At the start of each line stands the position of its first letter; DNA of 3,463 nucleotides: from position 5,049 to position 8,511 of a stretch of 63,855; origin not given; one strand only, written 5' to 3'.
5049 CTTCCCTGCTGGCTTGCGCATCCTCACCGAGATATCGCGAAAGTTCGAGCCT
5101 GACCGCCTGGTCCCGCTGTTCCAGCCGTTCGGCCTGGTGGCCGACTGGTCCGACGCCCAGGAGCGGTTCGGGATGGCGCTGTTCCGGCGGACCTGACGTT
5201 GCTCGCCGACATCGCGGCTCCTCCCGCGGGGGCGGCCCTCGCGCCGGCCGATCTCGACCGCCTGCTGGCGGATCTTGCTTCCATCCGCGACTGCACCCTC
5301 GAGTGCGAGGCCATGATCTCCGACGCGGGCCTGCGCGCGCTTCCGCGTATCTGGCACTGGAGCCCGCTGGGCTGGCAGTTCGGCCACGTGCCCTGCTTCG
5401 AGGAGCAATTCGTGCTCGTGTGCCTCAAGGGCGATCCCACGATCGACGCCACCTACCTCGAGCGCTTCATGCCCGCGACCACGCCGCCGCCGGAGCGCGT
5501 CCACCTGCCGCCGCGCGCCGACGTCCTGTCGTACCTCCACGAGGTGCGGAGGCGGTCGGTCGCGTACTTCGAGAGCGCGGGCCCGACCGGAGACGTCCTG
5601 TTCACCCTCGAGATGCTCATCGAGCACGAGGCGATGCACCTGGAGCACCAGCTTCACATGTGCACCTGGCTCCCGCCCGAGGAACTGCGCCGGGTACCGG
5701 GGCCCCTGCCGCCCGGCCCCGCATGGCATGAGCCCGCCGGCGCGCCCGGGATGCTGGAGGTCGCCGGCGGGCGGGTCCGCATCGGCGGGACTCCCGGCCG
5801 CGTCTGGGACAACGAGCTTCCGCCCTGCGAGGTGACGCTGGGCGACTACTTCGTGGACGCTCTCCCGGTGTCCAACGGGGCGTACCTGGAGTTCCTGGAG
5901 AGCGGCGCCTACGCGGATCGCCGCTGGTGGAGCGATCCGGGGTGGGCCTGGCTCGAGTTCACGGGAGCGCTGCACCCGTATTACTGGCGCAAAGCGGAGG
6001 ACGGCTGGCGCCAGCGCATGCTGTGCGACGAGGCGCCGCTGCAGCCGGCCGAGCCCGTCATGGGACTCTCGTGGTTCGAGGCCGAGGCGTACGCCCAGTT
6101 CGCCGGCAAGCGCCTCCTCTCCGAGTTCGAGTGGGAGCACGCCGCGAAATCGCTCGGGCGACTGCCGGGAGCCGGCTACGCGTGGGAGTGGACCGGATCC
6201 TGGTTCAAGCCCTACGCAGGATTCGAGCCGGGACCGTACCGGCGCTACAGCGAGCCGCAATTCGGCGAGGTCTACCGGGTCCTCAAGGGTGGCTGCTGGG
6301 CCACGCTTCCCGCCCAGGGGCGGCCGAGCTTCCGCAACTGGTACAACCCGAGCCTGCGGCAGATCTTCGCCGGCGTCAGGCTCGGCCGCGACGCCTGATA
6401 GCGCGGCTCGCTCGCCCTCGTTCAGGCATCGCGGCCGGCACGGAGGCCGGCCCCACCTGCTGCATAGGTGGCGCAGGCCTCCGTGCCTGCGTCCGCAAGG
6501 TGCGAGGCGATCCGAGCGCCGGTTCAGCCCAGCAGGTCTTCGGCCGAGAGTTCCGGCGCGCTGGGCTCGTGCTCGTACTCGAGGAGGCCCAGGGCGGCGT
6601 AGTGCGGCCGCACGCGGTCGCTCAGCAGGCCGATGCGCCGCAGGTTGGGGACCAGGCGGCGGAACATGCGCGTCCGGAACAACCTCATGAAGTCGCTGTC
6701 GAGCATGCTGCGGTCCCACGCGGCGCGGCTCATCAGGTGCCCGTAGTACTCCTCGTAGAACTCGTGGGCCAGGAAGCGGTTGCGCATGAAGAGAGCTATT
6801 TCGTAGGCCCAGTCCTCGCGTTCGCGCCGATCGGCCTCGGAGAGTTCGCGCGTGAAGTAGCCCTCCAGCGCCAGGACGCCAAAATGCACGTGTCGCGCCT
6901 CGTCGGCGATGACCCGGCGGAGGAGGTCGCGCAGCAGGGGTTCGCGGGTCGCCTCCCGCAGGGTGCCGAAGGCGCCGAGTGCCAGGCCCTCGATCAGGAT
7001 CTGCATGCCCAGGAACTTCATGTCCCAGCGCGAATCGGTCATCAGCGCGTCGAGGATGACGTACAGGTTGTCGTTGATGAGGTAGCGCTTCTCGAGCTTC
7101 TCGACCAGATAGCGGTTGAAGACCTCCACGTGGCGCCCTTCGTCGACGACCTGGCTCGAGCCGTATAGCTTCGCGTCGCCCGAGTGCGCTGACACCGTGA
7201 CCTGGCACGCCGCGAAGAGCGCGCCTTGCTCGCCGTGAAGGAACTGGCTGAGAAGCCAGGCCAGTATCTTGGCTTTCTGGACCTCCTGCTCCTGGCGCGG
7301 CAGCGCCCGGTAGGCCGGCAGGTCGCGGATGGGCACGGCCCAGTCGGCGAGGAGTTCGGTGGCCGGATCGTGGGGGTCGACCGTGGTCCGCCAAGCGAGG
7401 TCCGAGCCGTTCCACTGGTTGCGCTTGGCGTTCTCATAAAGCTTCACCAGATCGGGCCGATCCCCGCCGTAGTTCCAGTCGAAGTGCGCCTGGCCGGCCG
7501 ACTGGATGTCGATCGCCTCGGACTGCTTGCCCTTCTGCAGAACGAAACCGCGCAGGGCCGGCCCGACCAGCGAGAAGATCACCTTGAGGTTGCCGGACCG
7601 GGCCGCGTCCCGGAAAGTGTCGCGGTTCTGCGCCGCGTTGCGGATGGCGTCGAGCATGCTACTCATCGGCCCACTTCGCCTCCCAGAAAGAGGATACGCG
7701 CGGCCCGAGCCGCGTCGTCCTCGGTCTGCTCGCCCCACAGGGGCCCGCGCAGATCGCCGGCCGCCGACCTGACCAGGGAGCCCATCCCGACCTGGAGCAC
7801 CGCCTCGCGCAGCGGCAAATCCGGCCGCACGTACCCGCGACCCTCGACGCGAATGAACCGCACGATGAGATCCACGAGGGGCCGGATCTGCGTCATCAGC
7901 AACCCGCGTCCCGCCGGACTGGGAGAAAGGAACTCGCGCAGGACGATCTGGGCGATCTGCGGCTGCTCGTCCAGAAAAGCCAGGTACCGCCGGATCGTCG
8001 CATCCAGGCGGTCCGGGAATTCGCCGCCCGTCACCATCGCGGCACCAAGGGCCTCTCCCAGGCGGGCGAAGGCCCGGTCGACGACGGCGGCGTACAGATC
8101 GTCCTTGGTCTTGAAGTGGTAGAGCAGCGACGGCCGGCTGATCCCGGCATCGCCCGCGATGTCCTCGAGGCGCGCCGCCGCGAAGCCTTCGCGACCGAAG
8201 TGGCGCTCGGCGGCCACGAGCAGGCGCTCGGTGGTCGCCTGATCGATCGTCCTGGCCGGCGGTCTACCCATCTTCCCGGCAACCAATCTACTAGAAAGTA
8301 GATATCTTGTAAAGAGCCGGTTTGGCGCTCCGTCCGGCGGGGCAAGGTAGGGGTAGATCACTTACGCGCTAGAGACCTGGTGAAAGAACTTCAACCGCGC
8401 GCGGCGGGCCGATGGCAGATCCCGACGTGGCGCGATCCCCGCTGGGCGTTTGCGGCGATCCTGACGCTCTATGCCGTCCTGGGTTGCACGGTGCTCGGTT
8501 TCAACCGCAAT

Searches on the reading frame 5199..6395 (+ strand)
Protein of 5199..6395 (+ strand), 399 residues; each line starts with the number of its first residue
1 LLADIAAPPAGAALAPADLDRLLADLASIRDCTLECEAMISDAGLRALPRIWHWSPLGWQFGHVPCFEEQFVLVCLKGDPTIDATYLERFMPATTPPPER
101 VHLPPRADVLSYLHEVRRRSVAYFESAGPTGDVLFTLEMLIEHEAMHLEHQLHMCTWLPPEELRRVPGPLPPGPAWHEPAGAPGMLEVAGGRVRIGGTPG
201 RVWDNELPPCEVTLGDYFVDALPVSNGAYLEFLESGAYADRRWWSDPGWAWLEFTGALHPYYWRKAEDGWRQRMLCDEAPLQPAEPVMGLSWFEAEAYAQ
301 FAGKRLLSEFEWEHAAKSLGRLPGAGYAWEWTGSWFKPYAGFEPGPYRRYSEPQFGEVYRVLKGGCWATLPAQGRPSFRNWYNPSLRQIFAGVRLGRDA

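Call 66: search_protein_families(library=pfam, proteins=[window:5199-6395:+], max_evalue=0.001)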
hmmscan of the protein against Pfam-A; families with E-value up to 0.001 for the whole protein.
window:5199-6395:+ (399 aa): 2 families
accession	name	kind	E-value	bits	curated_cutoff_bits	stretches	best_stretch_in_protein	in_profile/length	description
PF03781.23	FGE-sulfatase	-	2.9e-38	132.4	23.3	2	182-317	2-123/255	Sulfatase-modifying factor enzyme 1-like domain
PF12867.12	DinB_2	-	6.4e-05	23.8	24.8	1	55-149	30-126/128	DinB superfamily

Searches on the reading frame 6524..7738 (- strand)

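Call 66: search_protein_families(library=pfam, proteins=[window:6524-7738:-], max_evalue=0.001)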
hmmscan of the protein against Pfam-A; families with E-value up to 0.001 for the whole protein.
window:6524-7738:- (404 aa): 0 families

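Call 101: search_protein_families(library=ncbifam, proteins=[window:6524-7738:-], max_evalue=0.01)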
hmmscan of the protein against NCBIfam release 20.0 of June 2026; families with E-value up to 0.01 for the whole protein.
window:6524-7738:- (404 aa): 1 family
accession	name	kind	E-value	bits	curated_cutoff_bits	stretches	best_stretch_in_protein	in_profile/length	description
NF006200.0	PRK08326.1-3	equivalog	1.1e-07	31.4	194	0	159-216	69-129/321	R2-like ligand-binding oxidase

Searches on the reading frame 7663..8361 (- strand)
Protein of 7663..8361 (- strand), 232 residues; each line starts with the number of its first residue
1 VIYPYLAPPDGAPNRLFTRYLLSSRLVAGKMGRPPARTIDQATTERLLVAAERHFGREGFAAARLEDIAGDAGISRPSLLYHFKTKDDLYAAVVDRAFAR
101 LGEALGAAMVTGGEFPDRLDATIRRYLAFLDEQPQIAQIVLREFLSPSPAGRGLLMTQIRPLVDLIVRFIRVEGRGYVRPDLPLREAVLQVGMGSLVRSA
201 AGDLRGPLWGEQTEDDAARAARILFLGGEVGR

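Call 101: search_protein_families(library=ncbifam, proteins=[window:7663-8361:-], max_evalue=0.01)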
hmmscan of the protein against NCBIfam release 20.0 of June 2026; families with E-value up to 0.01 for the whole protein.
window:7663-8361:- (232 aa): 18 families
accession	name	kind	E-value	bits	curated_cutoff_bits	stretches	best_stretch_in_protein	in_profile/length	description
NF053731.1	TransRegFasRMycb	equivalog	3.1e-14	53.2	330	1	40-149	9-118/199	HTH-type transcriptional activator FasR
NF041196.1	ScbR_bind_reg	equivalog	9.5e-12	45.5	150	1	42-108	6-72/191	ScbR family autoregulator-binding transcription factor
NF051852.1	efflux_TF_MtrR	exception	1.4e-11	44.6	280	1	41-107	9-75/205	multidrug efflux system transcriptional repressor MtrR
TIGR03613.1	RutR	equivalog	5.3e-11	42.7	368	1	41-167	7-132/202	pyrimidine utilization regulatory protein R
NF050111.1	TransRegSACE7040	equivalog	2.6e-10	40.5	250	1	45-171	4-130/186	SACE_7040 family transcriptional regulator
NF007949.0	PRK10668.1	equivalog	9.1e-09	35.1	271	1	41-103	10-72/216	multidrug efflux transporter transcriptional repressor AcrR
NF011584.0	PRK15008.1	equivalog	3.4e-08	33.6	230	1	42-149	18-124/212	HTH-type transcriptional regulator RutR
NF037937.1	septum_RefZ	equivalog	2.1e-07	31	180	1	45-144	2-103/195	forespore capture DNA-binding protein RefZ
TIGR03384.1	betaine_BetI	equivalog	6.4e-07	29.3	201.3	1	41-130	7-96/189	choline-binding transcriptional repressor BetI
NF053516.1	TranRepPrsAVib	equivalog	9.5e-07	28.8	300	1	41-105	5-69/208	TetR family transcriptional repressor PsrA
TIGR03968.1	mycofact_TetR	equivalog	1.2e-05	25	224.9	1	42-105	9-72/190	mycofactocin system transcriptional regulator MftR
NF051457.1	acryl_TF_AcuR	equivalog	2e-05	23.9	247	1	30-96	4-71/204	acrylate utilization transcriptional regulator AcuR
NF053878.1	FATransRegFadRBac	equivalog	3.2e-05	23.8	200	1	46-140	7-101/190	fatty acid metabolism transcriptional regulator FadR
NF008587.1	PRK11552.1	equivalog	3.2e-05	23.7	365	1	44-95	9-59/213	transcriptional regulator CecR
NF007430.0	PRK09975.1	equivalog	4.1e-05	22.8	274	1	42-94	11-63/220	acrEF/envCD operon transcriptional regulator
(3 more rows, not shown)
